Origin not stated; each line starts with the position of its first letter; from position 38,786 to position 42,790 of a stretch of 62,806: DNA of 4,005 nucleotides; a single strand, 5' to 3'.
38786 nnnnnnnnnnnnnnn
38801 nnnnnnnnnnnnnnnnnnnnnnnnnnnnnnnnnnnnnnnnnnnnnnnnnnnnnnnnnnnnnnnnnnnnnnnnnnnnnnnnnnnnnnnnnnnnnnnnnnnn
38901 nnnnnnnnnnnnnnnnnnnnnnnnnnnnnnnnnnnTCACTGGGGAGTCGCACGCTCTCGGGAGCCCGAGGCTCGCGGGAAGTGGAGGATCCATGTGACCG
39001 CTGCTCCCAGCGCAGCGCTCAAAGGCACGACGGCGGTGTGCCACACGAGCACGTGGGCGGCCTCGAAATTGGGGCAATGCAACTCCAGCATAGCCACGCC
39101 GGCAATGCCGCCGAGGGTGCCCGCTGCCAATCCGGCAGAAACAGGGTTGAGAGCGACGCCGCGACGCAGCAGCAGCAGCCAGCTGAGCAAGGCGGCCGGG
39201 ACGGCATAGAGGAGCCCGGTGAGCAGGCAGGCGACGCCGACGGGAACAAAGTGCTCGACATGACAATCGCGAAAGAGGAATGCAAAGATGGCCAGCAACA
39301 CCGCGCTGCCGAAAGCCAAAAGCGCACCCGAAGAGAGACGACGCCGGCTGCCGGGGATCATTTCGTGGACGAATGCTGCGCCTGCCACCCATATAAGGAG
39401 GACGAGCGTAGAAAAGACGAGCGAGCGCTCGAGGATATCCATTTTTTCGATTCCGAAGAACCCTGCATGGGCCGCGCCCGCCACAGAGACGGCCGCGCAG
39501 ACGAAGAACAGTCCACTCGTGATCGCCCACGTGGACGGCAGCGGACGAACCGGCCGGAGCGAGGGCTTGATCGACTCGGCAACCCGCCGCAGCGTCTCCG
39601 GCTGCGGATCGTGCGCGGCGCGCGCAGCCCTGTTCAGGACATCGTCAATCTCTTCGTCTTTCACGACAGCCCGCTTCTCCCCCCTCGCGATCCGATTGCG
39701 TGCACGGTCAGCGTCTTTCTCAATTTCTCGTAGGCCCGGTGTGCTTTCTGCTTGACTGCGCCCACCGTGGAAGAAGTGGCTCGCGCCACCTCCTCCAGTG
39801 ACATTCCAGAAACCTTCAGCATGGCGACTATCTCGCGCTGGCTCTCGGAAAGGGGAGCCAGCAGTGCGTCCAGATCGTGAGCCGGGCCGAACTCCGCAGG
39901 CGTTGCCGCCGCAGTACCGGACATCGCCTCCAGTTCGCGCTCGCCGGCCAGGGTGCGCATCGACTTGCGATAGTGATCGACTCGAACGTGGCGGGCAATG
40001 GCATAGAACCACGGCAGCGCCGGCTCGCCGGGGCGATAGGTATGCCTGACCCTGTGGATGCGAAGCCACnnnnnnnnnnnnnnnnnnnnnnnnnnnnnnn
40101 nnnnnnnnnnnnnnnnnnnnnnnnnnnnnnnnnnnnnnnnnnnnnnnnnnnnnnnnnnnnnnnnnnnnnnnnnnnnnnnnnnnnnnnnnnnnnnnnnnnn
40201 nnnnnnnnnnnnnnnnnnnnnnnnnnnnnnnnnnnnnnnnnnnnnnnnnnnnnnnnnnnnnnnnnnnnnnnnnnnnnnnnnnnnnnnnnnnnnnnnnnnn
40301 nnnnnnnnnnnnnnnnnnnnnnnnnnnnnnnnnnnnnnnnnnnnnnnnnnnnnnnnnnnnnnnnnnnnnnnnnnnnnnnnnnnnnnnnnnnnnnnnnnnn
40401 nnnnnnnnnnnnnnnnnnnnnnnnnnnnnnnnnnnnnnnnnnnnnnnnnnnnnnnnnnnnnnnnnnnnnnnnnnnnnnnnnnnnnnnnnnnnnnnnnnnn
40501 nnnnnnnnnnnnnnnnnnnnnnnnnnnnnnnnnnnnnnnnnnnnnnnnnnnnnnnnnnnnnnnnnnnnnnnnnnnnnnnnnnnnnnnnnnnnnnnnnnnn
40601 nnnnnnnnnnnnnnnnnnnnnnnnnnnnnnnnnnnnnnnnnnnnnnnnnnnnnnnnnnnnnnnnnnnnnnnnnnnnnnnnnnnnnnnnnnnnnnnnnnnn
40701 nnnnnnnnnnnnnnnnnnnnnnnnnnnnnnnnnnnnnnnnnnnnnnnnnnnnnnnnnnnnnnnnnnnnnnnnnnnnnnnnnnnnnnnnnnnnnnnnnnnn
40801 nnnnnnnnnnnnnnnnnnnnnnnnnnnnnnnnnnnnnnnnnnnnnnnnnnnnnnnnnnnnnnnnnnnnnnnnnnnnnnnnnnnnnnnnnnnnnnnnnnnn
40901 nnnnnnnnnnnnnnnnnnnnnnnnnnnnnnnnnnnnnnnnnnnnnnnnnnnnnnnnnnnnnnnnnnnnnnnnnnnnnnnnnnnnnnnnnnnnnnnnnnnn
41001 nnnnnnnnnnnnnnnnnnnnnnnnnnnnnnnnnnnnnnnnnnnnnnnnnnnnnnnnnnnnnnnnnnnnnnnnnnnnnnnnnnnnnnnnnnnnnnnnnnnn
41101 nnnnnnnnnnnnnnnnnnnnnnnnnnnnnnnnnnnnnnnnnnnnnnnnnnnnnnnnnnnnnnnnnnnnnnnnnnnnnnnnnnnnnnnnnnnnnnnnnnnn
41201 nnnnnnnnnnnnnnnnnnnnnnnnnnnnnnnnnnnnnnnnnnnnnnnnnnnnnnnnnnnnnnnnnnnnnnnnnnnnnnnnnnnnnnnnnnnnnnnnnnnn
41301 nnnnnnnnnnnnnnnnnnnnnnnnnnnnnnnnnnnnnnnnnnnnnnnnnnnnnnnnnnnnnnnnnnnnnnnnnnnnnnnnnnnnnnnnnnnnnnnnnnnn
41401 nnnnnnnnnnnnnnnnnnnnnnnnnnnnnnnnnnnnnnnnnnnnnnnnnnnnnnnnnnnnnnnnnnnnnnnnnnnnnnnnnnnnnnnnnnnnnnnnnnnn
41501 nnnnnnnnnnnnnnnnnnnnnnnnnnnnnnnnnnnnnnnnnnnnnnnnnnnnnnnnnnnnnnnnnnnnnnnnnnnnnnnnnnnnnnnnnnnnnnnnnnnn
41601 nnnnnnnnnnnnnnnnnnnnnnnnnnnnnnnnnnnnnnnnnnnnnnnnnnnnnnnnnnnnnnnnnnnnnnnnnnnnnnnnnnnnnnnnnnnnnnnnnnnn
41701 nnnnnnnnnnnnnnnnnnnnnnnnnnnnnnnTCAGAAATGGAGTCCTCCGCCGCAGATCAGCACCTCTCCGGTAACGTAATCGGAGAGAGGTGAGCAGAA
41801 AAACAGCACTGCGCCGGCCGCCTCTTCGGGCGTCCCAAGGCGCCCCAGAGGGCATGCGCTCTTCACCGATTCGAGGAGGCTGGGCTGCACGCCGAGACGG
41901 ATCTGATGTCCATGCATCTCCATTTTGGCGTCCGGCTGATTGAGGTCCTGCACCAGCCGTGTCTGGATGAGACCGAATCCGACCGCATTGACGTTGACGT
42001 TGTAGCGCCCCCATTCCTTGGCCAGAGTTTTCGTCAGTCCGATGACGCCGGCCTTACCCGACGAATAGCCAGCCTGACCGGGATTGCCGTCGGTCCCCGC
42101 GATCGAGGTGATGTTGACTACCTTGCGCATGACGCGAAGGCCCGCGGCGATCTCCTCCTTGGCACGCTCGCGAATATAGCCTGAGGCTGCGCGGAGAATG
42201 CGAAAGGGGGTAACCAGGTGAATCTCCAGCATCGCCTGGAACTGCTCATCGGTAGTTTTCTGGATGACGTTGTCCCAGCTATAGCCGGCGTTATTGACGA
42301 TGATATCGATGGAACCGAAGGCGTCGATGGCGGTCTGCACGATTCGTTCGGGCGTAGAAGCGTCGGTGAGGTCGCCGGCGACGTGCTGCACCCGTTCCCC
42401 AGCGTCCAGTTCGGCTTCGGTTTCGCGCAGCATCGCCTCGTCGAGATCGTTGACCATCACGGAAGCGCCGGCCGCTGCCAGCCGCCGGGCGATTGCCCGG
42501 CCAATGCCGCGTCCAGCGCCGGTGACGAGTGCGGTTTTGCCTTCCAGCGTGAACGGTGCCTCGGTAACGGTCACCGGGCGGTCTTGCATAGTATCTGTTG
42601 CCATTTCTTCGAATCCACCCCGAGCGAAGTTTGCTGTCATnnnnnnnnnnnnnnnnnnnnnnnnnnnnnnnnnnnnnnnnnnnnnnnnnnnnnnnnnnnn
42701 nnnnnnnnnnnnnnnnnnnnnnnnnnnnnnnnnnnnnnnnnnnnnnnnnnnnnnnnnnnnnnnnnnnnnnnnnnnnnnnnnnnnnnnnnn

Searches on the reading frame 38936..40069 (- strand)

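Call 43: search_protein_families(library=pfam, proteins=[window:38936-40069:-], max_evalue=0.001)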
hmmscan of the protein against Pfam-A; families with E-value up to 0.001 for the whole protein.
window:38936-40069:- (377 aa): 1 family
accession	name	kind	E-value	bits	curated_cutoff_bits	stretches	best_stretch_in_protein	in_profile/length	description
PF06532.16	NrsF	-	3.4e-11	43.8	26.8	1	171-360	5-199/204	Negative regulator of sigma F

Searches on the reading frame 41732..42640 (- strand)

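Call 43: search_protein_families(library=pfam, proteins=[window:41732-42640:-], max_evalue=0.001)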
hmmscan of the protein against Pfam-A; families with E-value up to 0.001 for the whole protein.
window:41732-42640:- (302 aa): 5 families
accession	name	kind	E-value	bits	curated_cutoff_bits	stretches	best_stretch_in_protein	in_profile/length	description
PF13561.12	adh_short_C2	-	5.6e-52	177.1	27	2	41-250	1-201/236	Enoyl-(Acyl carrier protein) reductase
PF00106.31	adh_short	-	9.4e-47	159.5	26.6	1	35-235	1-192/195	short chain dehydrogenase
PF08659.16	KR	-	4e-12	46.8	22.6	1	36-199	2-156/180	KR domain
PF01370.27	Epimerase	-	0.00027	20.9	20.9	1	37-133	1-87/240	NAD dependent epimerase/dehydratase family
PF02826.25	2-Hacid_dh_C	-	0.00034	20.5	25.1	1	30-69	32-70/178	D-isomer specific 2-hydroxyacid dehydrogenase, NAD binding domain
